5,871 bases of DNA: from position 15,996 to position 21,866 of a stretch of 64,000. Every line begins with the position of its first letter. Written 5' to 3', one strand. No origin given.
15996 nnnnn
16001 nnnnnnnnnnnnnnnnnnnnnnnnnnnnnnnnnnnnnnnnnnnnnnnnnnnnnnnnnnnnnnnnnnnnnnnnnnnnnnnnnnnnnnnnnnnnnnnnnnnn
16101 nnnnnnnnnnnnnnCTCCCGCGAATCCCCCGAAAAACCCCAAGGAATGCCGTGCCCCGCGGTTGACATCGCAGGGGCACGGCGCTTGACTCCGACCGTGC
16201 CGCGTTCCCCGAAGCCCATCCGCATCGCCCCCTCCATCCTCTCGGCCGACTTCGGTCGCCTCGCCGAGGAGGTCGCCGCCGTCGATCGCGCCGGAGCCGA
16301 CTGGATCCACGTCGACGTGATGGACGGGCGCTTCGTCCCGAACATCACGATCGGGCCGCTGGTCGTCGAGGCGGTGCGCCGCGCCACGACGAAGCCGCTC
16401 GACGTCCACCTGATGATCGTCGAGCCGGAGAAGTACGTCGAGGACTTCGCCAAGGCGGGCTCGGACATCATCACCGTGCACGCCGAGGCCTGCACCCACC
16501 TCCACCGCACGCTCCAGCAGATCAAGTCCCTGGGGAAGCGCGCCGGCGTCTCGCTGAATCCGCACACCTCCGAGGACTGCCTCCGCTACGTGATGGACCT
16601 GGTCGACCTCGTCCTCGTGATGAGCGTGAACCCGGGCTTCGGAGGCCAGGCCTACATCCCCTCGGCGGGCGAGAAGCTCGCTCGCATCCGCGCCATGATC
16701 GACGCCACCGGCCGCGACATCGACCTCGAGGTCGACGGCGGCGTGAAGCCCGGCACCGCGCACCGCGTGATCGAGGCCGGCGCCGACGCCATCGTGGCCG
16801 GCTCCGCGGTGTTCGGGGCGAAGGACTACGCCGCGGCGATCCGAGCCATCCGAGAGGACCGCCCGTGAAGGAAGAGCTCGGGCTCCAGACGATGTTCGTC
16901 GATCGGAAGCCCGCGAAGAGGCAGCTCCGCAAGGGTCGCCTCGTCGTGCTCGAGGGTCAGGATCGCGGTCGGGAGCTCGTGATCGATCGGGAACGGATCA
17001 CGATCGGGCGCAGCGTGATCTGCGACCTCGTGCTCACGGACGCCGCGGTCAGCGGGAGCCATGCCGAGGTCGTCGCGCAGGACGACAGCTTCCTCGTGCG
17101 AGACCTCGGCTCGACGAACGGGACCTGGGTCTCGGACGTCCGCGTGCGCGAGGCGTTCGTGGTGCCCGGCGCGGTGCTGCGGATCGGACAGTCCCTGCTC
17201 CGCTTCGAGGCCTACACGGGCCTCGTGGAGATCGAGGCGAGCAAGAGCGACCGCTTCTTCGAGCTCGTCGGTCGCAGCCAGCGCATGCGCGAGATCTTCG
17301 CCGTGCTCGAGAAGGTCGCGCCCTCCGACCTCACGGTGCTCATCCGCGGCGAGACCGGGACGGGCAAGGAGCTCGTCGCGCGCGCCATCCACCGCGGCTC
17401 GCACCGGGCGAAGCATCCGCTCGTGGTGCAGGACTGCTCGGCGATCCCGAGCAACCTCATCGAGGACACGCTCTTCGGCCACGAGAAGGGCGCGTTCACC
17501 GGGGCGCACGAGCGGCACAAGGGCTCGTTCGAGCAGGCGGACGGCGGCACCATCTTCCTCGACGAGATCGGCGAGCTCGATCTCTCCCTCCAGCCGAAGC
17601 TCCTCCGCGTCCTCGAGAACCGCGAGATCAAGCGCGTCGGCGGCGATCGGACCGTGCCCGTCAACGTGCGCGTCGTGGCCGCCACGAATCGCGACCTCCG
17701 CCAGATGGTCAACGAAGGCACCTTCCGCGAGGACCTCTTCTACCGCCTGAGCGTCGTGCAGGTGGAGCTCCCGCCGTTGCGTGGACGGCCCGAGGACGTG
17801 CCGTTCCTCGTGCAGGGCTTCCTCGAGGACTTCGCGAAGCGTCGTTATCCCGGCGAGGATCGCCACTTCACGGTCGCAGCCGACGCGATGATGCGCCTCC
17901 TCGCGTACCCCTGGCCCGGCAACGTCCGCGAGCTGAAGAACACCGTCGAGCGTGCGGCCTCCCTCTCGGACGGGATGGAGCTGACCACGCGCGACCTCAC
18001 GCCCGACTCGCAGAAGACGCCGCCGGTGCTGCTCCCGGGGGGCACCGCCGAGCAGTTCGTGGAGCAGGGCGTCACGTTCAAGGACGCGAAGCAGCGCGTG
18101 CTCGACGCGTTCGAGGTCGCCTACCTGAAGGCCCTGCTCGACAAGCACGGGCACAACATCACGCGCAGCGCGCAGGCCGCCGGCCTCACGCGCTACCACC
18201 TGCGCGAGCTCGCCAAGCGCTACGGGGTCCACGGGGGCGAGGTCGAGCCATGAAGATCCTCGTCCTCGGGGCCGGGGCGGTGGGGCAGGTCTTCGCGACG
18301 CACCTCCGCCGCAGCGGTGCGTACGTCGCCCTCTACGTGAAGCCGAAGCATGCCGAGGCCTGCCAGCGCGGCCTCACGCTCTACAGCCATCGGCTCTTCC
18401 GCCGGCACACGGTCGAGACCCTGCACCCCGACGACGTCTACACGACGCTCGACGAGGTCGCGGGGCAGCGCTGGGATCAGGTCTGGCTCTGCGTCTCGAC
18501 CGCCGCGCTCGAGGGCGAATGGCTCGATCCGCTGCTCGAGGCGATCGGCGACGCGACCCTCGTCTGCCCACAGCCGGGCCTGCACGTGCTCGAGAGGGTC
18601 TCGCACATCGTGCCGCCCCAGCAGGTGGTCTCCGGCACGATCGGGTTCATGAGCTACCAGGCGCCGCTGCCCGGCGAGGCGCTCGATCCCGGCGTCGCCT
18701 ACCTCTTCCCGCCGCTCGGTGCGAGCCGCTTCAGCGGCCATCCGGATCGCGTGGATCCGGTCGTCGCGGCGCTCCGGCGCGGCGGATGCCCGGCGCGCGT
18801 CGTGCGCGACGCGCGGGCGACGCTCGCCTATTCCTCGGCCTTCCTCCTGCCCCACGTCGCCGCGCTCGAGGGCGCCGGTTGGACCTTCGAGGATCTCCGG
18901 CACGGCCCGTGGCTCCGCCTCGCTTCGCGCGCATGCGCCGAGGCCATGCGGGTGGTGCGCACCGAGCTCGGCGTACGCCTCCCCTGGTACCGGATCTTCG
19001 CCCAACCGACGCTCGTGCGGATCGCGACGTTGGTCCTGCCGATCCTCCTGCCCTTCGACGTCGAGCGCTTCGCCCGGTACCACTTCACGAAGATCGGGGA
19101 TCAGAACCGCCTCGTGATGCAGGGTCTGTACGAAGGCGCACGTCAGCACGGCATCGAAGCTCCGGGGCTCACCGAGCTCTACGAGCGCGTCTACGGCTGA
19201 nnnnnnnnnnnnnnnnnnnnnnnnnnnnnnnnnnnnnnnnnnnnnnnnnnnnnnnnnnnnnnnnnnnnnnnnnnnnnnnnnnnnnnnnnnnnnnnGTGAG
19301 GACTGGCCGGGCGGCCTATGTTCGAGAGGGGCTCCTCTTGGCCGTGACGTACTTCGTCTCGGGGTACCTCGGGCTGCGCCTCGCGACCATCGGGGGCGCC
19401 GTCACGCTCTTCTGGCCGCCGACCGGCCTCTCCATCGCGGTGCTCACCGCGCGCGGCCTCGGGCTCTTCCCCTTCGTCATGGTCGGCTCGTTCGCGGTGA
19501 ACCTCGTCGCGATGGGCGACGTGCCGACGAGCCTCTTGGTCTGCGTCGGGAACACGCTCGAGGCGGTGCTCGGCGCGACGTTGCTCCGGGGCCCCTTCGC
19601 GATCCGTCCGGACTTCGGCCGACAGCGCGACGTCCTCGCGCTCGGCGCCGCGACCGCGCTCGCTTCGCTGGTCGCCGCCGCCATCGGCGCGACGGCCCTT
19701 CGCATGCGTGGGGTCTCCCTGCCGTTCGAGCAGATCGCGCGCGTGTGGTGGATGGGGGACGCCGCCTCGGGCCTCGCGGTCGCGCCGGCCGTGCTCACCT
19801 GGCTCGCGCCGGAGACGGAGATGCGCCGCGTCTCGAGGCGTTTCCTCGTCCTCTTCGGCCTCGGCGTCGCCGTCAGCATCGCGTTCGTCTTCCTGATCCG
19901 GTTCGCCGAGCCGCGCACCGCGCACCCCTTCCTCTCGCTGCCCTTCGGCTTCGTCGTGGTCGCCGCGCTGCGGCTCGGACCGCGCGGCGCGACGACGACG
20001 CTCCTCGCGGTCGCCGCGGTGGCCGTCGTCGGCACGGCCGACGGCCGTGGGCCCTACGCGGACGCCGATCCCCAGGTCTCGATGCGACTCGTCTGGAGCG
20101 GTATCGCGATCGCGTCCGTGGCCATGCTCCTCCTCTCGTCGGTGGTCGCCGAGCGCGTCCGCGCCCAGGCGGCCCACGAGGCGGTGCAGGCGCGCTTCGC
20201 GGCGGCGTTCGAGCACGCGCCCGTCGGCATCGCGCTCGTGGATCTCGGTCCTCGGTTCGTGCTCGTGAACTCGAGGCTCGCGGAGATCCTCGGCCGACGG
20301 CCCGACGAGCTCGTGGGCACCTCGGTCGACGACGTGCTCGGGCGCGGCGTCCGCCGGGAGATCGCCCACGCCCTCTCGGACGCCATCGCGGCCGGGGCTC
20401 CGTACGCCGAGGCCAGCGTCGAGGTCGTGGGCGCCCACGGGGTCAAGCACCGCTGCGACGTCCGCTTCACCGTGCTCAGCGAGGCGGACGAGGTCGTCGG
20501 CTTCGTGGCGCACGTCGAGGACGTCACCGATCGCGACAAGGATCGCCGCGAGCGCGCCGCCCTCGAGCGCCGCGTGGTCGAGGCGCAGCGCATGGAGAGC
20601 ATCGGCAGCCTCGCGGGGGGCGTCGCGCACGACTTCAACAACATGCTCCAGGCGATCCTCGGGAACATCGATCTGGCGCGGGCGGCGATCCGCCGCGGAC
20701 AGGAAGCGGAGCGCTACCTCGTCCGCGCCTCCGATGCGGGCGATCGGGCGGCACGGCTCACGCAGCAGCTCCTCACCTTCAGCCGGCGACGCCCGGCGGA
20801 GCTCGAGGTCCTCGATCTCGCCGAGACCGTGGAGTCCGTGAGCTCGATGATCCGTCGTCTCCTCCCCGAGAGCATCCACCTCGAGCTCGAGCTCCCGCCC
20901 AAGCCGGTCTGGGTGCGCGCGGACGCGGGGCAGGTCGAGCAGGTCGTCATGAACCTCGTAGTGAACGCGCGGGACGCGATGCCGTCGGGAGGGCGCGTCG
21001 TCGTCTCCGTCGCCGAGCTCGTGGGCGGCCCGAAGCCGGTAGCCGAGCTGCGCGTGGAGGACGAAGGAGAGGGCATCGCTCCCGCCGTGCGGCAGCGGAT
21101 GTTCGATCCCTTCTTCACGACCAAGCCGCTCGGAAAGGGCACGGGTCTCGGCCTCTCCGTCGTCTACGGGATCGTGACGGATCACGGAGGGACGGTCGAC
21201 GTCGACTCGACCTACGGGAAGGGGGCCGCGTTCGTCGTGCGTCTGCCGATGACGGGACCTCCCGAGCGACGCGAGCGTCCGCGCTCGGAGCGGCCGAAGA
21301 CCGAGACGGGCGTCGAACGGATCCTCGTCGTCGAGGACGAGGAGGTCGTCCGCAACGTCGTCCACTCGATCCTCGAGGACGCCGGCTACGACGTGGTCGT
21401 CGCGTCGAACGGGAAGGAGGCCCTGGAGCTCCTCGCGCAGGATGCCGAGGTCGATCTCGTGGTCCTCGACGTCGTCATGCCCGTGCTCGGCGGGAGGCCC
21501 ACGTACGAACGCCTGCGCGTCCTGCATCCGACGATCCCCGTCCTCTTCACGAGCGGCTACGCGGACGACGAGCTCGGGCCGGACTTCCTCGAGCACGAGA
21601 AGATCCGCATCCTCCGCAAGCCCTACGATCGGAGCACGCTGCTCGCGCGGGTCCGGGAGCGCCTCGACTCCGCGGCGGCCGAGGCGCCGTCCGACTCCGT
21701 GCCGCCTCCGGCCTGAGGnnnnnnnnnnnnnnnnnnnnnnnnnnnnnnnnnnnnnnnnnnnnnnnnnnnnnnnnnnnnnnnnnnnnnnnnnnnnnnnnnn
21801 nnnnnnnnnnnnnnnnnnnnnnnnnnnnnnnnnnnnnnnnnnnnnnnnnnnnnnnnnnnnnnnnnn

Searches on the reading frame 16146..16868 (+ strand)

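Call 74: search_protein_families(library=pfam, proteins=[window:16146-16868:+], max_evalue=0.00001)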
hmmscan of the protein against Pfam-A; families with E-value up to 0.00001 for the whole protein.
window:16146-16868:+ (240 aa): 2 families
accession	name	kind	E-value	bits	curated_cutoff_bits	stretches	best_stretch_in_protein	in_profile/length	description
PF00834.25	Ribul_P_3_epim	-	2e-85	285.6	21.1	1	27-223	2-198/198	Ribulose-phosphate 3 epimerase family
PF00215.30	OMPdecase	-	3.5e-06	27.5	27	1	95-235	68-221/221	Orotidine 5'-phosphate decarboxylase / HUMPS family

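Call 75: search_protein_families(library=padloc, proteins=[window:16146-16868:+], max_evalue=0.00001)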
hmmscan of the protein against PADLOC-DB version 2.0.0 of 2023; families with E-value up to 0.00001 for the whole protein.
window:16146-16868:+ (240 aa): 0 families

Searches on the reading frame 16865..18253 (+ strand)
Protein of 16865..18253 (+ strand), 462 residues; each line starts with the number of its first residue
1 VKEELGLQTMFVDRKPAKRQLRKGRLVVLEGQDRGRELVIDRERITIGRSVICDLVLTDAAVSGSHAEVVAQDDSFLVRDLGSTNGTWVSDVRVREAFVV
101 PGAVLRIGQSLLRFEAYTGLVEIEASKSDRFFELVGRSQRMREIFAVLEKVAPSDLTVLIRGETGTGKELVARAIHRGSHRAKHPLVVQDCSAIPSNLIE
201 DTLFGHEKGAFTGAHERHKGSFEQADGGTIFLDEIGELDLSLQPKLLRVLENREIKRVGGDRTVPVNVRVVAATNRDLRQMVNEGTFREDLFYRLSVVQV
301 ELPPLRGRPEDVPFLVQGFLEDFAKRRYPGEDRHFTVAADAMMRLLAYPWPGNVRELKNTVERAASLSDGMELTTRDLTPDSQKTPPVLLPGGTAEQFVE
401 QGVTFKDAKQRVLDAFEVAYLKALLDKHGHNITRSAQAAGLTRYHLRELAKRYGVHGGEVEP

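Call 74: search_protein_families(library=pfam, proteins=[window:16865-18253:+], max_evalue=0.00001)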
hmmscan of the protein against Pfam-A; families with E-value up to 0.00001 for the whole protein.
window:16865-18253:+ (462 aa): 7 families
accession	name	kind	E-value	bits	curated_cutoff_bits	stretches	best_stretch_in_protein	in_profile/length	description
PF00158.32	Sigma54_activat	-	9.9e-72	240.5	20.2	1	134-300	1-167/168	Sigma-54 interaction domain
PF14532.12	Sigma54_activ_2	-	8.5e-26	91.3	25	1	135-305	1-138/138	Sigma-54 interaction domain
PF25601.1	AAA_lid_14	-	1.6e-19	69.9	27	1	306-385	1-77/87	AAA+ ATPase lid domain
PF16697.10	Yop-YscD_cpl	-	8.3e-19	68.1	33.2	1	28-116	2-92/94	Inner membrane component of T3SS, cytoplasmic domain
PF00498.31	FHA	-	2.7e-15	57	20.7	1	45-108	1-67/67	FHA domain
PF07728.20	AAA_5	-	3e-08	34.2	22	1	158-277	2-124/139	AAA domain (dynein-related subfamily)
PF07724.20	AAA_2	-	9.6e-06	26.2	27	0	157-283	5-132/166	AAA domain (Cdc48 subfamily)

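Call 75: search_protein_families(library=padloc, proteins=[window:16865-18253:+], max_evalue=0.00001)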
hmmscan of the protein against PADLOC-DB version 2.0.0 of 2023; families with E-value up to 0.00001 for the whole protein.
window:16865-18253:+ (462 aa): 3 families
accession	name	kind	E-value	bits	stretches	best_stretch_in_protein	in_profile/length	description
PDLC01995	RtcR_PspF2--CARF_AAA_HTH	-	4.3e-110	367.1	1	121-455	156-480/481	-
PDLC01993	RtcR--CARF_AAA_HTH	-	2.4e-52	176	1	110-429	156-478/523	-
PDLC01994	RtcR_PspF1--CARF_AAA_HTH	-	4.6e-51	172.3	1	127-451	155-463/468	-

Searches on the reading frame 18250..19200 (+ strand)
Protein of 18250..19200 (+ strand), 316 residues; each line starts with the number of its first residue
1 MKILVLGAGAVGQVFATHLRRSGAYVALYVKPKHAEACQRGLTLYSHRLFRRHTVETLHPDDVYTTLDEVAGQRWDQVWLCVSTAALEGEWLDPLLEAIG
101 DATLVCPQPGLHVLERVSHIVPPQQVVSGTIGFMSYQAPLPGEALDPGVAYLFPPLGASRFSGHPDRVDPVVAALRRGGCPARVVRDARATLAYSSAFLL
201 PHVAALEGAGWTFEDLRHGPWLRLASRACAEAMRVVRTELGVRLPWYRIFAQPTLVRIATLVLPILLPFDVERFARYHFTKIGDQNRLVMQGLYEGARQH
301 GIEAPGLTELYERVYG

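Call 74: search_protein_families(library=pfam, proteins=[window:18250-19200:+], max_evalue=0.00001)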
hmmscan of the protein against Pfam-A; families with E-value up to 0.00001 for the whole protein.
window:18250-19200:+ (316 aa): 1 family
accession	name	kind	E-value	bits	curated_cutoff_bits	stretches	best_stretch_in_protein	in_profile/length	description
PF02558.23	ApbA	-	1.5e-12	47.8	22.2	1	3-137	1-129/150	Ketopantoate reductase PanE/ApbA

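Call 75: search_protein_families(library=padloc, proteins=[window:18250-19200:+], max_evalue=0.00001)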
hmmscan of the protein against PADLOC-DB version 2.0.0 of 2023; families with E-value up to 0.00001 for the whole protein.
window:18250-19200:+ (316 aa): 0 families

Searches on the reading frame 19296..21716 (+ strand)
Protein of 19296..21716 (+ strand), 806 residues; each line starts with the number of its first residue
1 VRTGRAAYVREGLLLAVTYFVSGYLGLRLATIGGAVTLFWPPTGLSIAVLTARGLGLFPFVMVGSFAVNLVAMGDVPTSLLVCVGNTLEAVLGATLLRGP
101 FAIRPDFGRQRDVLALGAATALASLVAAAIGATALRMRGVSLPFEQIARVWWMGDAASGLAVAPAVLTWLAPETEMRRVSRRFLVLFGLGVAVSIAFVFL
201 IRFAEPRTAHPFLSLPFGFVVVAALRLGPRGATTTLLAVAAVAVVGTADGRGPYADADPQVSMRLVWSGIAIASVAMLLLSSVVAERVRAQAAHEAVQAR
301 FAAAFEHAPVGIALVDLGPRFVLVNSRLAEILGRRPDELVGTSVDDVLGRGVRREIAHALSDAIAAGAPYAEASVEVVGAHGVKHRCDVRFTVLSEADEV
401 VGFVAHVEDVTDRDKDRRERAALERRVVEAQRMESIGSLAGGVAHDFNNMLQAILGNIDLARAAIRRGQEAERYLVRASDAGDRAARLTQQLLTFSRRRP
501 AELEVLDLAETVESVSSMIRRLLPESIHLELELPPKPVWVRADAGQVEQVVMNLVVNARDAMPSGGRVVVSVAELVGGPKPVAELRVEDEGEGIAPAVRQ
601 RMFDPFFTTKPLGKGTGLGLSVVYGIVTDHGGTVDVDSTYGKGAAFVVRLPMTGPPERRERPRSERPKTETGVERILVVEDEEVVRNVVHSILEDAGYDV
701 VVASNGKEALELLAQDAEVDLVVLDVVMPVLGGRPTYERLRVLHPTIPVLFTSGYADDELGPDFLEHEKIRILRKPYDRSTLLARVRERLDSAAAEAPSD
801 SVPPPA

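Call 74: search_protein_families(library=pfam, proteins=[window:19296-21716:+], max_evalue=0.00001)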
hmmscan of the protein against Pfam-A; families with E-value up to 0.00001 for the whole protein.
window:19296-21716:+ (806 aa): 7 families
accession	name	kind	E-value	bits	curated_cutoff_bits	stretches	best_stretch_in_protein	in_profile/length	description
PF02518.31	HATPase_c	-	6e-24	85.1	26.4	1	543-653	2-110/111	Histidine kinase-, DNA gyrase B-, and HSP90-like ATPase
PF05231.19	MASE1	-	1.3e-23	84.1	29.8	1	13-287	3-298/299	MASE1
PF00072.30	Response_reg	-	2.7e-22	79.5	30.2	1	676-787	1-111/111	Response regulator receiver domain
PF08448.16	PAS_4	-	2.9e-11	44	23.1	1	305-414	1-109/110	PAS fold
PF13188.13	PAS_8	-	5.3e-09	36.1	21.8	1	299-348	1-51/65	PAS domain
PF00512.31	HisKA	-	1.5e-07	31.8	26.9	1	438-499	4-64/66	His Kinase A (phospho-acceptor) domain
PF00989.32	PAS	-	6.2e-07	29.9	22.6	1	300-410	2-113/113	PAS fold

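Call 75: search_protein_families(library=padloc, proteins=[window:19296-21716:+], max_evalue=0.00001)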
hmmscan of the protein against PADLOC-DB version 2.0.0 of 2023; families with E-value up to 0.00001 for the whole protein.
window:19296-21716:+ (806 aa): 1 family
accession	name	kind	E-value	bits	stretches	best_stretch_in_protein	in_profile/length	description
PDLC04055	PD-T4-6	-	4.2e-06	23.8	1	666-796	358-489/496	-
